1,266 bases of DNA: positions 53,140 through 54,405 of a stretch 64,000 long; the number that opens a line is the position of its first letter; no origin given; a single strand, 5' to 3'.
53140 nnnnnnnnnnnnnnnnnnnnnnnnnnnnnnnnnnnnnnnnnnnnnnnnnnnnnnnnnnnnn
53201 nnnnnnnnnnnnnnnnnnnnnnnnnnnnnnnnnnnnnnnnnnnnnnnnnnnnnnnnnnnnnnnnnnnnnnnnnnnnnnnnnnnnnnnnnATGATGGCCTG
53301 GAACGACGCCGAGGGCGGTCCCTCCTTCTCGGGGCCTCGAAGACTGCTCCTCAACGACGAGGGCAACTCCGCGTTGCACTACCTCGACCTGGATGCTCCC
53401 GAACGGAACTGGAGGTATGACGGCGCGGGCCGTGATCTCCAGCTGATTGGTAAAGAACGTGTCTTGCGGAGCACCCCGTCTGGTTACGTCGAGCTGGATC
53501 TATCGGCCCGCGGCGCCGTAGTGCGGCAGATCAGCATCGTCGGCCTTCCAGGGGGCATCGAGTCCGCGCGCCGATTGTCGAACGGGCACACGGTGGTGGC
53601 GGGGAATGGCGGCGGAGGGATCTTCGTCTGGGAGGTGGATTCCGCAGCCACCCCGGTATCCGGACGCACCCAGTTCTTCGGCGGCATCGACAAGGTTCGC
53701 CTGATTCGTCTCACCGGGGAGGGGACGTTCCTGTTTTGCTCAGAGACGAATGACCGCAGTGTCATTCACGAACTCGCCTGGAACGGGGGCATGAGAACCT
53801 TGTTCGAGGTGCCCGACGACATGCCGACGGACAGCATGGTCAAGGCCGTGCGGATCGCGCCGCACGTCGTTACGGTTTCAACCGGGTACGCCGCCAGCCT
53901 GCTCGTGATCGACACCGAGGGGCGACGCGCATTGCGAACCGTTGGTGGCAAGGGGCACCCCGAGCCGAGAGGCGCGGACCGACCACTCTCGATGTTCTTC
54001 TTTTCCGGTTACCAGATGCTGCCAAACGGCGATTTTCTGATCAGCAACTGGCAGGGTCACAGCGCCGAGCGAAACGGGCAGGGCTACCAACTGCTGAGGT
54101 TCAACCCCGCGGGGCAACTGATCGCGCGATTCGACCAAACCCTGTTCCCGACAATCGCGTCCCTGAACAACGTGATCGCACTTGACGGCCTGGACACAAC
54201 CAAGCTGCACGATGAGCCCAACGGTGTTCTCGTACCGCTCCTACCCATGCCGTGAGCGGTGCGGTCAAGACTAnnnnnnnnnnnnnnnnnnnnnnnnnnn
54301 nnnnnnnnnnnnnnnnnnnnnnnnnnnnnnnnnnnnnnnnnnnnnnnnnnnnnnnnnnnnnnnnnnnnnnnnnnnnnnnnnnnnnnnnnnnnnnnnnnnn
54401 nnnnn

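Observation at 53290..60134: Cluster of four propeller-type proteins: two paralogues of an unassigned family flanking a PKD-propeller-di-haem peroxidase and an LVIVD protein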

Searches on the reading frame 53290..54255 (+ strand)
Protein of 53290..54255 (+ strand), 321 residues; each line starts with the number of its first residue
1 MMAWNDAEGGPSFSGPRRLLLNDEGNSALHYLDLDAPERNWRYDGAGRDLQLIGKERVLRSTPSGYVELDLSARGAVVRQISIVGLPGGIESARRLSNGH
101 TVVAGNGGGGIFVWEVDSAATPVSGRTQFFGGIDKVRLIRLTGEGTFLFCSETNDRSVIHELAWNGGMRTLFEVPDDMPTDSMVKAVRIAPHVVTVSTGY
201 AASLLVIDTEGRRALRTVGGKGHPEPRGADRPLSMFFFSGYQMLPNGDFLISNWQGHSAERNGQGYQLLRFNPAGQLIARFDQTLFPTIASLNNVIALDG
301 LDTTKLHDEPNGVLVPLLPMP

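Call 12: search_solved_structures(query=window:53290-54255:+, max_evalue=10)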
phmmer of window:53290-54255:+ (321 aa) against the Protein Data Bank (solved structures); distinct sequences matched with E-value up to 10: 5.
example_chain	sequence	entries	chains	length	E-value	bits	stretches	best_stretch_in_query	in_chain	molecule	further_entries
3no2_A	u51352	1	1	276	4.6e-05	25.8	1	14-287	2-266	uncharacterized protein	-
2zvy_A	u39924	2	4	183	0.72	12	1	85-153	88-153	Chemotaxis protein motB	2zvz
5y3z_A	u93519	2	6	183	0.74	11.9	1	85-153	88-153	Motility protein B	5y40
2zov_A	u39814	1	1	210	0.99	11.5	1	85-153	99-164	Chemotaxis protein motB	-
7u8t_A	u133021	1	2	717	1.4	11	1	126-163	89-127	Mcp1 PxP motif,Putative vacuolar protein sorting-associated protein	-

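Call 15: find_homologous_proteins(query=window:53290-54255:+, max_evalue=0.001)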
Query window:53290-54255:+ (321 aa): 198 proteins with E <= 0.001 among 5770 candidates; the best 120 are listed.
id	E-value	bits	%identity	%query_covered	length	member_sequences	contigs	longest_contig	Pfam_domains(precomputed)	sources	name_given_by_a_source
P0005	5.4e-215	731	100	100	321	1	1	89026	-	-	-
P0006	3.8e-173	593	81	99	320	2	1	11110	-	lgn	-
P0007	4.3e-140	484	70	93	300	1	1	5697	-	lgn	-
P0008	6.2e-139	481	70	96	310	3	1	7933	-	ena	-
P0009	2.1e-138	479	69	94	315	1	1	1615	-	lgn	-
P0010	2.3e-136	472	68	94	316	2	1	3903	-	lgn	-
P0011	8.7e-135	467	68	93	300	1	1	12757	-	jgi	jgi:hypothetical protein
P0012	1.0e-134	467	67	95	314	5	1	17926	-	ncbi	ncbi:MAG: hypothetical protein ABJA82_02915 [Myxococcales bacterium]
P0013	6.1e-133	461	68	94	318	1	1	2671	-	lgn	-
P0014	2.7e-132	459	64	96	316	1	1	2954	-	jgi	jgi:hypothetical protein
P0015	2.9e-130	452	67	93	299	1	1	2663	-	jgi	-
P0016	3.7e-129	448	64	94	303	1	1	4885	-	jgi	jgi:hypothetical protein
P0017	6.1e-129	448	66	94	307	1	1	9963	-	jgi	jgi:hypothetical protein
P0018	3.0e-127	442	63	97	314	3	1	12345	-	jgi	jgi:hypothetical protein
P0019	8.9e-127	441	64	94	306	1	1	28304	-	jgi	jgi:hypothetical protein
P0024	1.3e-125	437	65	93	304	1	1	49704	-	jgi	jgi:hypothetical protein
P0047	3.3e-115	403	62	94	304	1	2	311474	-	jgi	jgi:hypothetical protein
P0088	5.5e-107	376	58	94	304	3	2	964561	-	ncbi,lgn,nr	ncbi:MAG TPA: hypothetical protein VHB79_36820 [Polyangiaceae bacterium]|nr:hypothetical protein [Po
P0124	3.4e-103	363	56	94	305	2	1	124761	-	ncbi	-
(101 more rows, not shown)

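Call 16: find_encoding_contigs(protein=P0088, flank=10000, max_places=2)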
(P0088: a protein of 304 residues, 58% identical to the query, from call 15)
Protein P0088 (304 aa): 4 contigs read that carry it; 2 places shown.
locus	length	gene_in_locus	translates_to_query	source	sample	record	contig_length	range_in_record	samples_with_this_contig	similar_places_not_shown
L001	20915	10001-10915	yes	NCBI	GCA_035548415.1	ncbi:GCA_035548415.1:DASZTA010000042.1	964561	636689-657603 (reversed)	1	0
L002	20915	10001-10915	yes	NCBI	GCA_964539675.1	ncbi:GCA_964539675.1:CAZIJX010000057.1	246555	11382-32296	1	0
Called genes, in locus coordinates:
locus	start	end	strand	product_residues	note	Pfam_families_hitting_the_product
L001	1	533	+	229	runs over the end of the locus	PF00005:ABC_tran, PF13304:AAA_21 (faint)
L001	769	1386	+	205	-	PF00005:ABC_tran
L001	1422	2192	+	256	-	PF00106:adh_short, PF01370:Epimerase (weak), PF08659:KR, PF13561:adh_short_C2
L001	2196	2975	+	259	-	PF00106:adh_short, PF08659:KR, PF13561:adh_short_C2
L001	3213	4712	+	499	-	PF00171:Aldedh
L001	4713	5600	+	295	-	PF01418:HTH_6, PF01380:SIS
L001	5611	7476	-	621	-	PF07637:PSD5, PF07631:PSD4, PF07627:PSCyt3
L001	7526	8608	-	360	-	PF00923:TAL_FSA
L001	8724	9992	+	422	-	-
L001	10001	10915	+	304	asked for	-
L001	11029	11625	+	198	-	-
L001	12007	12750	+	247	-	PF06904:Extensin-like_C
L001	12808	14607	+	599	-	PF07637:PSD5, PF07631:PSD4, PF07627:PSCyt3, PF07624:PSD2 (weak)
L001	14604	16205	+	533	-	PF07586:HXXSHH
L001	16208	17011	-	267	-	PF05685:Uma2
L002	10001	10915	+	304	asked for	-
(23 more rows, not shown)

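Call 17: find_encoding_contigs(protein=P0047, flank=10000, max_places=2)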
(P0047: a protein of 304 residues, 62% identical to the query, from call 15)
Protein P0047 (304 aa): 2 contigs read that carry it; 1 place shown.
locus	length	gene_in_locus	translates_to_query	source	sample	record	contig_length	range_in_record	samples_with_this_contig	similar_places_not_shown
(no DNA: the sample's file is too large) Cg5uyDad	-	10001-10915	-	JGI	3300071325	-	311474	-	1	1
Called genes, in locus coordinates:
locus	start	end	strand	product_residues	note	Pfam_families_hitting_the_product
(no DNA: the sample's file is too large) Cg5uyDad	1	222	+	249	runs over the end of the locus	PF00005:ABC_tran, PF13304:AAA_21 (weak), PF12399:BCA_ABC_TP_C (weak)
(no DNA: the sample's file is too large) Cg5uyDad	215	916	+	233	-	PF00005:ABC_tran, PF13304:AAA_21 (faint)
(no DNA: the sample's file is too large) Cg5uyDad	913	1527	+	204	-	PF00005:ABC_tran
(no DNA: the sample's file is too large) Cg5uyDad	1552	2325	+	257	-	PF00106:adh_short, PF08659:KR, PF13561:adh_short_C2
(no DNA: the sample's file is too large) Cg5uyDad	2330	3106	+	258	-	PF00106:adh_short, PF08659:KR, PF13561:adh_short_C2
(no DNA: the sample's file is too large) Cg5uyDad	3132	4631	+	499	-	PF00171:Aldedh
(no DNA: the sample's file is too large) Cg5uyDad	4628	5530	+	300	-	PF01418:HTH_6, PF01380:SIS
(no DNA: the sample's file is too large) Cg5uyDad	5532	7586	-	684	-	-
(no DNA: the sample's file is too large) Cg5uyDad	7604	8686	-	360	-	PF00923:TAL_FSA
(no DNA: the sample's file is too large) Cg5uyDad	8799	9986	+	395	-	-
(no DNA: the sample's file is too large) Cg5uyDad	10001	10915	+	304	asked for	-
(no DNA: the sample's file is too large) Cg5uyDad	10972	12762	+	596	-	PF13205:Big_5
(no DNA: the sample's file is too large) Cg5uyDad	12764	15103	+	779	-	PF00801:PKD, PF18911:PKD_4, PF03150:CCP_MauG (faint), PF21419:RoxA-like_Cyt-c (weak)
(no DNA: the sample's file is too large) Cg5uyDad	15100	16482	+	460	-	-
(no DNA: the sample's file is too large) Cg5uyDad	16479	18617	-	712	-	PF00989:PAS (faint), PF08448:PAS_4 (faint), PF13188:PAS_8 (faint), PF08447:PAS_3 (faint), PF13426:PAS_9, PF00512:HisKA (weak), PF02518:HATPase_c, PF00072:Response_reg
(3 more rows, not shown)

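Call 40: find_encoding_contigs(protein=P0124, flank=10000, max_places=1)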
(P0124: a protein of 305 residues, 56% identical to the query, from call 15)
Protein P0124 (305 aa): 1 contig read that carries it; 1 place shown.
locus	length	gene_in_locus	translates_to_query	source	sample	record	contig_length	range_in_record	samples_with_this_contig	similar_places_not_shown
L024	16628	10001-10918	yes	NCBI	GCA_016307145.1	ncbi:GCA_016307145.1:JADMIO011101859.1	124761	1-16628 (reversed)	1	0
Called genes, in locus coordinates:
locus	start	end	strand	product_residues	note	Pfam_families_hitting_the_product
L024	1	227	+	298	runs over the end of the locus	PF03446:NAD_binding_2, PF03807:F420_oxidored, PF14833:NAD_binding_11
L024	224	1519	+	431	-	PF13433:Peripla_BP_5, PF13458:Peripla_BP_6, PF01094:ANF_receptor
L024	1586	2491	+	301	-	PF02653:BPD_transp_2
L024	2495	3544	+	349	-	PF02653:BPD_transp_2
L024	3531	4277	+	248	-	PF00005:ABC_tran, PF13304:AAA_21 (weak), PF12399:BCA_ABC_TP_C (weak)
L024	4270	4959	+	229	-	PF00005:ABC_tran, PF13304:AAA_21 (faint)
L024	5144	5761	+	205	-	PF00005:ABC_tran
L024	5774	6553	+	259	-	PF00106:adh_short, PF01370:Epimerase (weak), PF08659:KR, PF13561:adh_short_C2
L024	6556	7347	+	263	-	PF00106:adh_short, PF08659:KR, PF03435:Sacchrp_dh_NADP (weak), PF13561:adh_short_C2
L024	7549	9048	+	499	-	PF00171:Aldedh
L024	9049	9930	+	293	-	PF01418:HTH_6, PF01380:SIS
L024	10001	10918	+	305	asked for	-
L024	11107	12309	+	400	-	-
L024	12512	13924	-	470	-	PF13609:Porin_4 (weak)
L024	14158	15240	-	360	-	PF00923:TAL_FSA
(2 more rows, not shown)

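Call 41: find_encoding_contigs(protein=P0024, flank=10000, max_places=1)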
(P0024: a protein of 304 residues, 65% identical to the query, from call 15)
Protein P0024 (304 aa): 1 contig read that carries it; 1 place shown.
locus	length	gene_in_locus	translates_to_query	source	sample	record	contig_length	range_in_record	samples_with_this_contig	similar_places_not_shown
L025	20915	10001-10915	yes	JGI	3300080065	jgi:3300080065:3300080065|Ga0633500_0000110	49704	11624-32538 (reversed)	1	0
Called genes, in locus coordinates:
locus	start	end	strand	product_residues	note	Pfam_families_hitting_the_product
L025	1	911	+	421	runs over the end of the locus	PF08308:PEGA (weak)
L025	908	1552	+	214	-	PF07947:YhhN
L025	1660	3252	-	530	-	PF00140:Sigma70_r1_2, PF04546:Sigma70_ner (weak), PF04542:Sigma70_r2, PF04539:Sigma70_r3, PF04545:Sigma70_r4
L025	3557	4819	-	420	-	-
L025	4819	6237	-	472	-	-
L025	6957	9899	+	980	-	PF25788:Ig_Rha78A_N, PF08531:Bac_rhamnosid_N, PF17389:Bac_rhamnosid6H, PF17390:Bac_rhamnosid_C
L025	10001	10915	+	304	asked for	-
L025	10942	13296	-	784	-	PF00801:PKD, PF18911:PKD_4 (weak), PF01436:NHL (faint), PF08450:SGL (faint), PF21783:YNCE (faint), PF24684:Vgb_lyase, PF03150:CCP_MauG (faint), PF21419:RoxA-like_Cyt-c (weak), +1 more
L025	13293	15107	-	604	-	PF08309:LVIVD (faint), PF13205:Big_5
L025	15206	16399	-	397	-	-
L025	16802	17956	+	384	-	PF00923:TAL_FSA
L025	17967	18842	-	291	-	PF01418:HTH_6, PF01380:SIS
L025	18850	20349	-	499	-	PF00171:Aldedh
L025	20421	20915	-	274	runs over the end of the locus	PF00106:adh_short, PF08659:KR, PF13561:adh_short_C2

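Call 42: find_encoding_contigs(protein=P0019, flank=10000, max_places=1)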
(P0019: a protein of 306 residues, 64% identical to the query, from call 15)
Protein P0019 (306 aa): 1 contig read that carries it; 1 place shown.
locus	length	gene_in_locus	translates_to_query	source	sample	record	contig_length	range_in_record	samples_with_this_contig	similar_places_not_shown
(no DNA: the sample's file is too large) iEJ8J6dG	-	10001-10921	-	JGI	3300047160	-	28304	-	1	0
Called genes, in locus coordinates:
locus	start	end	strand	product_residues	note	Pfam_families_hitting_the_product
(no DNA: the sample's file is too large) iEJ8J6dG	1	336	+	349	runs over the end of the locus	PF02653:BPD_transp_2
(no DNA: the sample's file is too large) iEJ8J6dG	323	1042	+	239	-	PF00005:ABC_tran, PF13304:AAA_21 (faint)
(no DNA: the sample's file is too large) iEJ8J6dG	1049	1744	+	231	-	PF00005:ABC_tran, PF13304:AAA_21 (faint)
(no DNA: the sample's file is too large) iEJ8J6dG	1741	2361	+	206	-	PF00005:ABC_tran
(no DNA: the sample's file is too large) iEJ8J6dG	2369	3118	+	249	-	PF00106:adh_short, PF03807:F420_oxidored (faint), PF08659:KR, PF13561:adh_short_C2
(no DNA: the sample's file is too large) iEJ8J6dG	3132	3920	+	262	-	PF00106:adh_short, PF08659:KR (weak), PF13561:adh_short_C2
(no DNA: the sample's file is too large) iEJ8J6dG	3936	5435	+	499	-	PF00171:Aldedh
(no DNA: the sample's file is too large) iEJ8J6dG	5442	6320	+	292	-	PF01418:HTH_6, PF01380:SIS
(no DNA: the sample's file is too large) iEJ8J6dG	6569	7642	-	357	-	PF00923:TAL_FSA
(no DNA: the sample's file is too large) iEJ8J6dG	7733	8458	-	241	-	PF00106:adh_short, PF01370:Epimerase, PF04321:RmlD_sub_bind (weak), PF08659:KR, PF13561:adh_short_C2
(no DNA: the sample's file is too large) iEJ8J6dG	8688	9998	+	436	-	-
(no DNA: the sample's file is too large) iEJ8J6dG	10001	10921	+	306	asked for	-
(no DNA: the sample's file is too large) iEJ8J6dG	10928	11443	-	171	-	PF00226:DnaJ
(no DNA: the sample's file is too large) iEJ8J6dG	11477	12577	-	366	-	-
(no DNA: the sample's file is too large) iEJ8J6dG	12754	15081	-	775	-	PF00801:PKD, PF18911:PKD_4, PF24684:Vgb_lyase (weak), PF08450:SGL (faint), PF21783:YNCE (weak), PF25174:Beta-prop_THOC3 (faint), PF03150:CCP_MauG (faint), PF21419:RoxA-like_Cyt-c (faint)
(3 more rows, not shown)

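Call 43: search_protein_representatives(protein=P0005)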
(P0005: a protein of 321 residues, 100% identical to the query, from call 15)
Query: 321 residues. Proteins with E-value up to 0.001 (for the whole library): 332; up to 1e-10: 191; up to 1e-30: 43. The best 150 are listed.
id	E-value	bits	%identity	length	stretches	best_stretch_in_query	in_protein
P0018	9.6e-128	442.1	63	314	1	10-317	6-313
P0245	1.2e-97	343.3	64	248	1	73-317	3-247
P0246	4.3e-90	318.4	48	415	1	9-317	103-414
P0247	6.1e-66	239.0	55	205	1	14-217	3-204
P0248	5.3e-58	212.9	41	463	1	14-319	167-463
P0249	7.3e-49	182.9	40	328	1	14-317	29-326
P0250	8.3e-45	169.6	44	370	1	16-316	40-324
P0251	4.6e-44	167.1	48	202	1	124-318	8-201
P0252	4.0e-43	164.0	68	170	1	15-121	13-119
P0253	7.1e-43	163.2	32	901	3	20-314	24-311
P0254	4.9e-42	160.5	58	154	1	16-168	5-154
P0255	4.7e-41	157.2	63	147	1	183-306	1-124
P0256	2.5e-40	154.9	39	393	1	16-317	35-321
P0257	2.5e-40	154.8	69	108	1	151-258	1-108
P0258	3.0e-39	151.3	41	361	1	15-315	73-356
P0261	3.5e-38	147.8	37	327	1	10-317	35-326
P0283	3.3e-31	124.9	36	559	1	22-318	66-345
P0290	7.8e-30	120.4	36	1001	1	16-317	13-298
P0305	1.9e-27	112.5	40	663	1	20-317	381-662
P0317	7.3e-26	107.3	32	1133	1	17-316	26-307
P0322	3.4e-24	101.8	34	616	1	16-321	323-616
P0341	1.8e-21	92.9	35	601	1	14-320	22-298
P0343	2.1e-21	92.7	31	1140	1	17-314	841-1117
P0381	9.4e-16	74.1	31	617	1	18-301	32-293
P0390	1.1e-14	70.5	35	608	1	15-278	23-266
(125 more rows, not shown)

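Call 46: search_protein_families(library=pfam, alignment_id=A1, max_evalue=0.001)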
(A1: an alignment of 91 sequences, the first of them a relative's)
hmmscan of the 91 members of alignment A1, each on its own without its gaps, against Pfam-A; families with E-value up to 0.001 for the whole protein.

A. member 1, P0005 (321 aa): 0 families

B. families by the number of members that match (of 91 scanned): 6 families
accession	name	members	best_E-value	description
PF22701.2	Mala_s_1-like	16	1.1e-11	Mal s 1 allergenic protein-like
PF13360.13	PQQ_2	16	1.5e-07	Outer membrane protein assembly factor BamB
PF05935.17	Arylsulfotrans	9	2.6e-07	Arylsulfotransferase (ASST)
PF13570.13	Beta-prop_ACSF4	5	4.4e-06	Beta-alanine-activating enzyme, beta-propeller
PF16819.11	DUF5074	2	9.5e-05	Domain of unknown function (DUF5074)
PF04053.20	B-prop_COPA_B_2nd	1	0.00015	COPA/B second beta-propeller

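Call 51: predict_structure(alignment_id=A1)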
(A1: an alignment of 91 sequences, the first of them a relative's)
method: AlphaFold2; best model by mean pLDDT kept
length: 321 residues; sequences in the alignment: 91
mean_pLDDT: 96.6   pTM: 0.94
mean pLDDT of the five models: 96.6, 96.5, 96.4, 96.4, 96.0
residues with pLDDT >= 90: 305; 70-90: 13; 50-70: 3; < 50: 0
segments of 3 or more residues with pLDDT < 50: none
pLDDT, mean of each block of 10 residues (from residue 1): 83 90 98 97 98 99 99 98 97 98 98 98 98 97 98 96 98 97 98 98 98 98 94 97 98 97 96 97 96 98 98 94 63
secondary structure, 60 per line:
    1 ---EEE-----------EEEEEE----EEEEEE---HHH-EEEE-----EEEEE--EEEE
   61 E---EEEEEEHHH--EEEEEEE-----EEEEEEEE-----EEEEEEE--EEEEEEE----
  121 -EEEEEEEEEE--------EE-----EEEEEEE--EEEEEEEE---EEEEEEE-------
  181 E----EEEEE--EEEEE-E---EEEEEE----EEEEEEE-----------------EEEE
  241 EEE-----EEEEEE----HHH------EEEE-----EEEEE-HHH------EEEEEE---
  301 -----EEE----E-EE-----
elements in order: E4-6 E18-23 E28-33 E41-44 E50-54 E57-61 E65-70 E76-82 E88-95 E101-107 E110-116 E122-131 E147-153 E156-163 E167-173 E186-190 E193-197 E203-208 E213-219 E237-243 E249-254 E268-271 E277-281 E292-297 E306-308

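Call 54: fold_search(model_id=the predicted structure, library=pdb)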
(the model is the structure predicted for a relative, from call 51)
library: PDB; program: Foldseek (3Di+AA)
matches with E <= 10: 1625; with E <= 0.001: 943
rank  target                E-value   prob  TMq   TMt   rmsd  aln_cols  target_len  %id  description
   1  3no2                  3.0e-15  1.00  0.65  0.75   4.5       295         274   21  Crystal structure of a protein of unknown function (BACCAC_01654) from Bacteroides caccae at 1.35 A resolution (released 2010-07-28)
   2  6tv2_A                3.3e-09  1.00  0.43  0.39   8.2       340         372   12  Heme d1 biosynthesis associated Protein NirF (released 2020-04-22)
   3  9kf6                  6.8e-09  1.00  0.59  0.44   6.1       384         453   14  Crystal structure of the reaction intermediate of Streptomyces sp. sulfotransferase Cpz4 involved in caprazamycins synth (released 2025-11-05)
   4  8ptf                  9.8e-09  1.00  0.56  0.53   5.9       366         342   13  The surface-exposed lipo-protein of BtuG2 in complex with cyanocobalamin. (released 2024-07-24)
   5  1jmx_B                2.2e-08  1.00  0.45  0.43   8.2       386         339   10  crystal structure of a quinohemoprotein amine dehydrogenase from pseudomonas putida (released 2002-01-16)
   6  7qrv_A                2.3e-08  1.00  0.57  0.65   4.2       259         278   12  Crystal structure of NHL domain of TRIM2 (full C-terminal) (released 2022-05-04)
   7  8ptd                  2.3e-08  1.00  0.56  0.53   6.3       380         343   14  The surface-exposed lipo-protein of BtuG1 in complex with cyanocobalamin. (released 2024-07-24)
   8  9kf4                  2.3e-08  1.00  0.59  0.43   6.4       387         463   14  Crystal structure of Streptomyces sp. sulfotransferase Cpz4 involved in Caprazamycins Synthesis (released 2025-11-05)
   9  7qrv_B                3.0e-08  1.00  0.57  0.66   4.2       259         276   13  Crystal structure of NHL domain of TRIM2 (full C-terminal) (released 2022-05-04)
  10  3s8v_B                3.1e-08  1.00  0.61  0.34   4.1       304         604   10  Crystal structure of LRP6-Dkk1 complex (released 2011-10-26)
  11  7qrv_D                5.9e-08  1.00  0.56  0.63   5.1       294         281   11  Crystal structure of NHL domain of TRIM2 (full C-terminal) (released 2022-05-04)
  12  8bmz_B                6.2e-08  1.00  0.51  0.50   6.4       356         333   11  Bacteroides thetaiotaomicron surface lipoprotein BT1954 bound to adenosylcobalamin (released 2023-08-16)
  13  8dvn_A                6.9e-08  1.00  0.56  0.31   6.0       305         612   12  Crystal structure of LRP6 E3E4 in complex with disulfide constrained peptide E3.10 (released 2023-03-29)
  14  7qrw                  7.3e-08  1.00  0.55  0.62   4.1       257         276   12  Crystal structure of NHL domain of TRIM3 (released 2022-05-04)
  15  8bmy_A                7.3e-08  1.00  0.51  0.49   6.5       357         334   11  Bacteroides thetaiotaomicron surface lipoprotein bound to cyanocobalamin (released 2023-08-16)
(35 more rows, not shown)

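Call 78: find_encoding_contigs(protein=P0261, flank=9000, max_places=2)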
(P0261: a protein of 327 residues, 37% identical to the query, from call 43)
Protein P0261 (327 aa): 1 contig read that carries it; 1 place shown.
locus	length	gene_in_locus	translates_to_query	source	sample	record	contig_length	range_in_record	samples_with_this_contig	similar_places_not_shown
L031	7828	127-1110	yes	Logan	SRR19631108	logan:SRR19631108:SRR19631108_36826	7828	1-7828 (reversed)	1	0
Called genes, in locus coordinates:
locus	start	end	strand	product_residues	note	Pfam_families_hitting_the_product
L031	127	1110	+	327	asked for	-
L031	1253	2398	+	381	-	PF01053:Cys_Met_Meta_PP, PF00155:Aminotran_1_2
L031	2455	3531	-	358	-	PF01699:Na_Ca_ex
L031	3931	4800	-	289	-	PF00583:Acetyltransf_1, PF13673:Acetyltransf_10, PF13508:Acetyltransf_7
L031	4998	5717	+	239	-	-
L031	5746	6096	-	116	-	PF04237:YjbR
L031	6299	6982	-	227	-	-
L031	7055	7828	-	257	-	?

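Call 79: search_protein_families(library=pfam, proteins=[P0253, P0290, P0317, P0343, P0305, P0322, P0283, P0341, P0381, P0390], max_evalue=0.001)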
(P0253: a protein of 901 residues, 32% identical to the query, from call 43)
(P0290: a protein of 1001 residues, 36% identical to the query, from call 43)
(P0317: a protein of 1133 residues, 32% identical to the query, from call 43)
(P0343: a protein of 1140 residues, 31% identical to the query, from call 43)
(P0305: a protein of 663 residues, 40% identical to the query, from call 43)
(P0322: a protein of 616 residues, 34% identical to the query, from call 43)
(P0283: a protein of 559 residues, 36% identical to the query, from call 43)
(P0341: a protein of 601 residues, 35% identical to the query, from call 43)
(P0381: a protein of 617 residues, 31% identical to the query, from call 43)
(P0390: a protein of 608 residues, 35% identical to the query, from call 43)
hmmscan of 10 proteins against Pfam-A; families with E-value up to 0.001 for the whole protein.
P0253 (901 aa): 2 families
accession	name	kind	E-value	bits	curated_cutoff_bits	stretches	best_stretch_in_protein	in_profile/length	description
PF22701.2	Mala_s_1-like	-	1.7e-12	47.9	27.5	0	469-565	106-195/195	Mal s 1 allergenic protein-like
PF05935.17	Arylsulfotrans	-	0.00019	21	24.2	0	240-282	98-144/374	Arylsulfotransferase (ASST)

P0290 (1001 aa): 3 families
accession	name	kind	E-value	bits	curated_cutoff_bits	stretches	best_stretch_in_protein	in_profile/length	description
PF00754.31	F5_F8_type_C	-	1.4e-16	61.3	28.2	1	804-909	16-127/127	F5/8 type C domain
PF13205.12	Big_5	-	3e-16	60.5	23.6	1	670-772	1-105/105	Bacterial Ig-like domain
PF22633.2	F5_F8_type_C_2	-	8.2e-09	36.4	27.8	1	807-894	4-91/91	NedA-like, galactose-binding domain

P0317 (1133 aa): 2 families
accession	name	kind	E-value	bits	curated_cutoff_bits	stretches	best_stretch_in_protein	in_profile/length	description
PF18582.6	HZS_alpha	-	4.6e-19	69.2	26.6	1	775-863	1-98/98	Hydrazine synthase alpha subunit middle domain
PF22701.2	Mala_s_1-like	-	9.7e-07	29.2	27.5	1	66-247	9-195/195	Mal s 1 allergenic protein-like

P0343 (1140 aa): 3 families
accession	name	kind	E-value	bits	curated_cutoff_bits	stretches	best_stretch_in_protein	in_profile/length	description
PF18582.6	HZS_alpha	-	1.8e-21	76.9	26.6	1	503-568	33-98/98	Hydrazine synthase alpha subunit middle domain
PF22701.2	Mala_s_1-like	-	3.4e-07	30.7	27.5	1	911-1059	41-195/195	Mal s 1 allergenic protein-like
PF07676.18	PD40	-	0.00011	22.5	20.9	0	255-279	2-27/38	WD40-like Beta Propeller Repeat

P0305 (663 aa): 1 family
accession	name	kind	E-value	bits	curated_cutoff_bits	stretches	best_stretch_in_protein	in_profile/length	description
PF07470.19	Glyco_hydro_88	-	1.4e-105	353.6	26.6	1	3-364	1-351/352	Glycosyl Hydrolase Family 88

P0322 (616 aa): 0 families

P0283 (559 aa): 2 families
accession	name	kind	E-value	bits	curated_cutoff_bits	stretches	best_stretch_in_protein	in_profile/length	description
PF14534.12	DUF4440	-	5.8e-16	59.3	25.2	1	443-550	1-107/107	Domain of unknown function (DUF4440)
PF22701.2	Mala_s_1-like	-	7e-07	29.6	27.5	1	178-283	90-195/195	Mal s 1 allergenic protein-like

P0341 (601 aa): 1 family
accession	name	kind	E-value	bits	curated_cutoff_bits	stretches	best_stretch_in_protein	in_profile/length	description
PF08450.18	SGL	-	2e-09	37.8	26.3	1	369-505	91-211/246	SMP-30/Gluconolactonase/LRE-like region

P0381 (617 aa): 2 families
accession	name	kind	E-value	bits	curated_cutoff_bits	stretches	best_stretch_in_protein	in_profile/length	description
PF13360.13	PQQ_2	-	1.4e-07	31.9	27.6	1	124-213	5-92/233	Outer membrane protein assembly factor BamB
PF10633.15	NPCBM_assoc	-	0.00021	21.9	24.4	1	322-375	20-74/78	NPCBM-associated, NEW3 domain of alpha-galactosidase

P0390 (608 aa): 2 families
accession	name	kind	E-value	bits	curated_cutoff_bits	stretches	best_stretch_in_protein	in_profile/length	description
PF13360.13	PQQ_2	-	1.7e-06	28.3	27.6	0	25-117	33-130/233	Outer membrane protein assembly factor BamB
PF10633.15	NPCBM_assoc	-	0.00016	22.2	24.4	0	314-372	16-76/78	NPCBM-associated, NEW3 domain of alpha-galactosidase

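Call 81: find_encoding_contigs(protein=P0317, flank=10000, max_places=2)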
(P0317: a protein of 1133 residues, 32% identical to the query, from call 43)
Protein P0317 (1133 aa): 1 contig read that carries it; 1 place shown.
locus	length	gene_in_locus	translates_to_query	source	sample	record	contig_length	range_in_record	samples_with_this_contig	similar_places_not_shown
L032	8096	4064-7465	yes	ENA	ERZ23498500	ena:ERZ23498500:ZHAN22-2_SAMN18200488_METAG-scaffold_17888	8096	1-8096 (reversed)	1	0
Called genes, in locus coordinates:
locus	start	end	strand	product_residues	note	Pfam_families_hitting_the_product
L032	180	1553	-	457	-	PF08245:Mur_ligase_M, PF02875:Mur_ligase_C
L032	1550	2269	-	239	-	PF00753:Lactamase_B (faint)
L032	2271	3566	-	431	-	PF13529:Peptidase_C39_2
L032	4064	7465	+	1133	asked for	PF18582:HZS_alpha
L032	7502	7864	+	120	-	-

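Call 82: find_encoding_contigs(protein=P0343, flank=10000, max_places=2)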
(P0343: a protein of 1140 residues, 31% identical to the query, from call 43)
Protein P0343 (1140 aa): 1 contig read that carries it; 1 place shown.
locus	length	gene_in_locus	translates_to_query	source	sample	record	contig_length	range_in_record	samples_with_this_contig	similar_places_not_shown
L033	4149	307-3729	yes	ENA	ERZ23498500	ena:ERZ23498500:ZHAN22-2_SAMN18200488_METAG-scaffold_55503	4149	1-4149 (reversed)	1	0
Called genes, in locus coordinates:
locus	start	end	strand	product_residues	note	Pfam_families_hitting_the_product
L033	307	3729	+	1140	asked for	PF18582:HZS_alpha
